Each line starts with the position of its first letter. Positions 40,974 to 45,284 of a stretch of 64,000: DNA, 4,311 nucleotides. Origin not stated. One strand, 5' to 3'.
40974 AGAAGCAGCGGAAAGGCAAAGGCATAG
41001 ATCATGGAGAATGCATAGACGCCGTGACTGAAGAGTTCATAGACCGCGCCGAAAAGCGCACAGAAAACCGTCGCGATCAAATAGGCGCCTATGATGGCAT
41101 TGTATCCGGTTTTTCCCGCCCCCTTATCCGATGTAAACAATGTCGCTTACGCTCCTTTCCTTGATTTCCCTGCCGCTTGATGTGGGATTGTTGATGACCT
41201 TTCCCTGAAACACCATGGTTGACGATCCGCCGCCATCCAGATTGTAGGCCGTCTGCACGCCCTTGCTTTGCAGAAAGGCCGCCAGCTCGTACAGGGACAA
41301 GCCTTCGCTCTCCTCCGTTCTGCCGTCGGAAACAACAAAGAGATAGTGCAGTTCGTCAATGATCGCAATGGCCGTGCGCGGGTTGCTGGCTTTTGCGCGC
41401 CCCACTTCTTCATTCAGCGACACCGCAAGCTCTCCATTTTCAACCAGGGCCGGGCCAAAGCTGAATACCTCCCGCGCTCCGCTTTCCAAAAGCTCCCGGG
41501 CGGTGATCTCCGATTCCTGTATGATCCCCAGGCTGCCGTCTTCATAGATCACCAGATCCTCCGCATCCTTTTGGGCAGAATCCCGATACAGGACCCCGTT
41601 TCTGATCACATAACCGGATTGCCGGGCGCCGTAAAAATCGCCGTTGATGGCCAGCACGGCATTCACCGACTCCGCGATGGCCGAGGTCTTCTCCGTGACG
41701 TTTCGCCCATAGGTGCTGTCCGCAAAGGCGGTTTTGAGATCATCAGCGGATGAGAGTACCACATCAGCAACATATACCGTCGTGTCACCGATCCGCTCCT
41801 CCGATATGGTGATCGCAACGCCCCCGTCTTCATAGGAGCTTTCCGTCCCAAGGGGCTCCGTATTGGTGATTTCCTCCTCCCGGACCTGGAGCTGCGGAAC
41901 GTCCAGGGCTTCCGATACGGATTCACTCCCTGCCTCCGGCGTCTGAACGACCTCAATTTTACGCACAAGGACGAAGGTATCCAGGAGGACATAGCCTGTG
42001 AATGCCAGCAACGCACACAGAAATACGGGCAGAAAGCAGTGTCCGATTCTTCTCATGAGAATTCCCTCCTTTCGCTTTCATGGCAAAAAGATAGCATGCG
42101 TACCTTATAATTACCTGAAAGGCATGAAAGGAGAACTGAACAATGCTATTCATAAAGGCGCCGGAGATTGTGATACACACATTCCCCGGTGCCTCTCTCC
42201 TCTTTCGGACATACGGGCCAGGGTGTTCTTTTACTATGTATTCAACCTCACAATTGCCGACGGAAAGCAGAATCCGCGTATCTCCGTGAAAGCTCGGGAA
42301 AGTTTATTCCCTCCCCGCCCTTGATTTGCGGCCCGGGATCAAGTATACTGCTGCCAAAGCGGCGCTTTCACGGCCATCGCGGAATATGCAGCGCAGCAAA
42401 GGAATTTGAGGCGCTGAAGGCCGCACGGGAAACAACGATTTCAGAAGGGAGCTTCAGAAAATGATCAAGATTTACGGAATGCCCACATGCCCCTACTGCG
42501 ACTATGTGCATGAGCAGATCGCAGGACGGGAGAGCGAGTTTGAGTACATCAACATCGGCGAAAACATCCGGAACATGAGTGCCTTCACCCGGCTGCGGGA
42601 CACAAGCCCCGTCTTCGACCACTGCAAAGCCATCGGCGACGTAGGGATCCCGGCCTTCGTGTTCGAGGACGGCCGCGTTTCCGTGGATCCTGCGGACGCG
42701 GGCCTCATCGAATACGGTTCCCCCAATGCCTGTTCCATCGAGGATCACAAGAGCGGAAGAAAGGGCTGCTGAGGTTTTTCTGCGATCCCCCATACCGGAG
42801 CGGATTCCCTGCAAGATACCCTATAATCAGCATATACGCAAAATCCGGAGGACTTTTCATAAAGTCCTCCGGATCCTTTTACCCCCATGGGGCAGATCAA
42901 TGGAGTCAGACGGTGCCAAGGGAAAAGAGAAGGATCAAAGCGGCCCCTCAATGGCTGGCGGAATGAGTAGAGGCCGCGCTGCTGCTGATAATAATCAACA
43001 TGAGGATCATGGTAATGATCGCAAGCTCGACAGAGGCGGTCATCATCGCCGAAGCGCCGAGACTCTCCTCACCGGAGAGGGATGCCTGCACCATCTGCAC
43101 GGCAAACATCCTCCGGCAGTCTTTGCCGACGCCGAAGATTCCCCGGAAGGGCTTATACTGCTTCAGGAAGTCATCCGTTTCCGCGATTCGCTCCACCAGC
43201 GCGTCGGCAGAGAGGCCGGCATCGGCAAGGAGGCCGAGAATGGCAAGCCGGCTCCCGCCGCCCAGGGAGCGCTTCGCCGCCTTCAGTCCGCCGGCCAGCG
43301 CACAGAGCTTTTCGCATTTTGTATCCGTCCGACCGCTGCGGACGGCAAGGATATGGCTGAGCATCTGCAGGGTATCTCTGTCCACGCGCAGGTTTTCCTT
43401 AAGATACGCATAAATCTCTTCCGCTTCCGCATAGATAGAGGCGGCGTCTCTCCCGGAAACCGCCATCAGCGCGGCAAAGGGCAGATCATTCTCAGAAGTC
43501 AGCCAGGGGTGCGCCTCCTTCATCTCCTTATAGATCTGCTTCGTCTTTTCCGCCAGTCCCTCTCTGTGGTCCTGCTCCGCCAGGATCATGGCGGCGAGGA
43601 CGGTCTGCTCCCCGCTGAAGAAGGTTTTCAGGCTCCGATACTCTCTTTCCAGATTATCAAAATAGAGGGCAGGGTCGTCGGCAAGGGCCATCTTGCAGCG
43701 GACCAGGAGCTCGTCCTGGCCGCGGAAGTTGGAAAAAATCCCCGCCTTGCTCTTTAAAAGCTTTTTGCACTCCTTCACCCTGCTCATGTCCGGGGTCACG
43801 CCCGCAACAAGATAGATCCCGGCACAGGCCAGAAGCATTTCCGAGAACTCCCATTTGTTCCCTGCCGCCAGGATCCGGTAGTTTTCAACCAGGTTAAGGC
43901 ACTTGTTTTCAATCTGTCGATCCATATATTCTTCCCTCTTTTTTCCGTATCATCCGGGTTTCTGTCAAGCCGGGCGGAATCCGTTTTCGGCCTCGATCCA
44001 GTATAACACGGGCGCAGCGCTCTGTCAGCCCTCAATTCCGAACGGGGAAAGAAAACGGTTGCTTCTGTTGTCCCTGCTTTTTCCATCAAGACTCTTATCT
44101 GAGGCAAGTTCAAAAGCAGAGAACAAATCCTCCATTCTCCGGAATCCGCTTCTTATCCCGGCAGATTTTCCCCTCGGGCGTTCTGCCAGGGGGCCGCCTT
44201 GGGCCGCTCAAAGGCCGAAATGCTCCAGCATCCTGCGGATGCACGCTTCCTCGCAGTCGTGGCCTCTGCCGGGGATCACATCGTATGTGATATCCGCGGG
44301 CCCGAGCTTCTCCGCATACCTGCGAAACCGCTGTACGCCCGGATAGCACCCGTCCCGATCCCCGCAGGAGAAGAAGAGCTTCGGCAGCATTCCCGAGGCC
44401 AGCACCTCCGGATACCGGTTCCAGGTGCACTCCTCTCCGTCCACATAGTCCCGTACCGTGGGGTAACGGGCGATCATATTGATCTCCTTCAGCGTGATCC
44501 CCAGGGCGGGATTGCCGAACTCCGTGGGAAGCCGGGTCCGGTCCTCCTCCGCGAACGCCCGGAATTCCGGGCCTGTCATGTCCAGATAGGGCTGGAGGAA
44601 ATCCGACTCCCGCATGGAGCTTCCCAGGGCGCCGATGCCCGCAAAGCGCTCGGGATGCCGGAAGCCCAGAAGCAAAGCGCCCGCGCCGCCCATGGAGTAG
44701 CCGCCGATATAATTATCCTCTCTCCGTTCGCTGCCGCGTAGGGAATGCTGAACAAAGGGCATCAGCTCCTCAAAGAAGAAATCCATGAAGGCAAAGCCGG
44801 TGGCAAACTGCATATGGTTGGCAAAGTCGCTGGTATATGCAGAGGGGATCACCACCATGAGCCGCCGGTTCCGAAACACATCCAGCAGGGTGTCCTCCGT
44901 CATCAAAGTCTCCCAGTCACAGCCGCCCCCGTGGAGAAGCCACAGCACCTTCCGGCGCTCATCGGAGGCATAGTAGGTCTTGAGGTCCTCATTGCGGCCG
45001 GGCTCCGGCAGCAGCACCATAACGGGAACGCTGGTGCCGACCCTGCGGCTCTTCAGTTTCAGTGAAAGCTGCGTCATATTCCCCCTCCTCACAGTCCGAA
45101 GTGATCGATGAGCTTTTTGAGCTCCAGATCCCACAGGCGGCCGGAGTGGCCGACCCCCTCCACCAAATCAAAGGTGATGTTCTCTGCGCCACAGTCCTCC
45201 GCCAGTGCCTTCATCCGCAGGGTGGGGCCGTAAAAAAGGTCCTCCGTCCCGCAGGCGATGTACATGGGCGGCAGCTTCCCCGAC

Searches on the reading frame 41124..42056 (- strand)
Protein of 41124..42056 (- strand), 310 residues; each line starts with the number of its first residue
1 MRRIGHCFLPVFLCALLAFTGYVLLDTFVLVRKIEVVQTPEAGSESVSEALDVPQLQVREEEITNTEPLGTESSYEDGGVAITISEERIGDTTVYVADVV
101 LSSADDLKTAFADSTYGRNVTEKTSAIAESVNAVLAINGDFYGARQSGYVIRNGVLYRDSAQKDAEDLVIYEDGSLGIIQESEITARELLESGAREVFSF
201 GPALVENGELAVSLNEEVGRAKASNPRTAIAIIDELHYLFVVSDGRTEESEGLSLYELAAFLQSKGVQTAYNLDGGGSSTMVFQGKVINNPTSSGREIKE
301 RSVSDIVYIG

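Call 56: search_protein_families(library=pfam, proteins=[window:41124-42056:-], max_evalue=0.00001)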
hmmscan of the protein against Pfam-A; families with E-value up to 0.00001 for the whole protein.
window:41124-42056:- (310 aa): 1 family
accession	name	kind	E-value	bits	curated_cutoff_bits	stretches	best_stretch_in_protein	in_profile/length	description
PF09992.14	NAGPA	-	2.8e-38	132.2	25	1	132-309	2-168/169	Phosphodiester glycosidase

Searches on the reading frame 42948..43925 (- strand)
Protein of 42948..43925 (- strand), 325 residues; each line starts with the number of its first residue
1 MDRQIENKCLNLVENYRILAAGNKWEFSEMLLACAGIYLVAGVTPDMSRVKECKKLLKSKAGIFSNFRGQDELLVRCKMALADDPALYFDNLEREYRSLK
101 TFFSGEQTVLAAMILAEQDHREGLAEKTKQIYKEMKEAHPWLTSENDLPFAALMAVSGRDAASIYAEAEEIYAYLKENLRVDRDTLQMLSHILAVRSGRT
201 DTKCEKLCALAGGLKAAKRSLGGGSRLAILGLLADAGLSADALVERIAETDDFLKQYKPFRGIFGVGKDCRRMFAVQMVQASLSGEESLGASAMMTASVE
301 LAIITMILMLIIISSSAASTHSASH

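Call 56: search_protein_families(library=pfam, proteins=[window:42948-43925:-], max_evalue=0.00001)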
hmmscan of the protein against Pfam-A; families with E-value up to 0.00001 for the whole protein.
window:42948-43925:- (325 aa): 1 family
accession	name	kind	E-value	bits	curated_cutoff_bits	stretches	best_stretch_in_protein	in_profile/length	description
PF13170.11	DUF4003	-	3.3e-54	184.8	28.1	1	15-304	1-288/296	Protein of unknown function (DUF4003)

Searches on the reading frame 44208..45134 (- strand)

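Call 56: search_protein_families(library=pfam, proteins=[window:44208-45134:-], max_evalue=0.00001)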
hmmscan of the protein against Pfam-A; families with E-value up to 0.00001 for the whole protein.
window:44208-45134:- (308 aa): 1 family
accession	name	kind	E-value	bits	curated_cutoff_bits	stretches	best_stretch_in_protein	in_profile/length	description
PF00756.26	Esterase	-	4.9e-11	43.3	22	1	30-172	2-148/251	Putative esterase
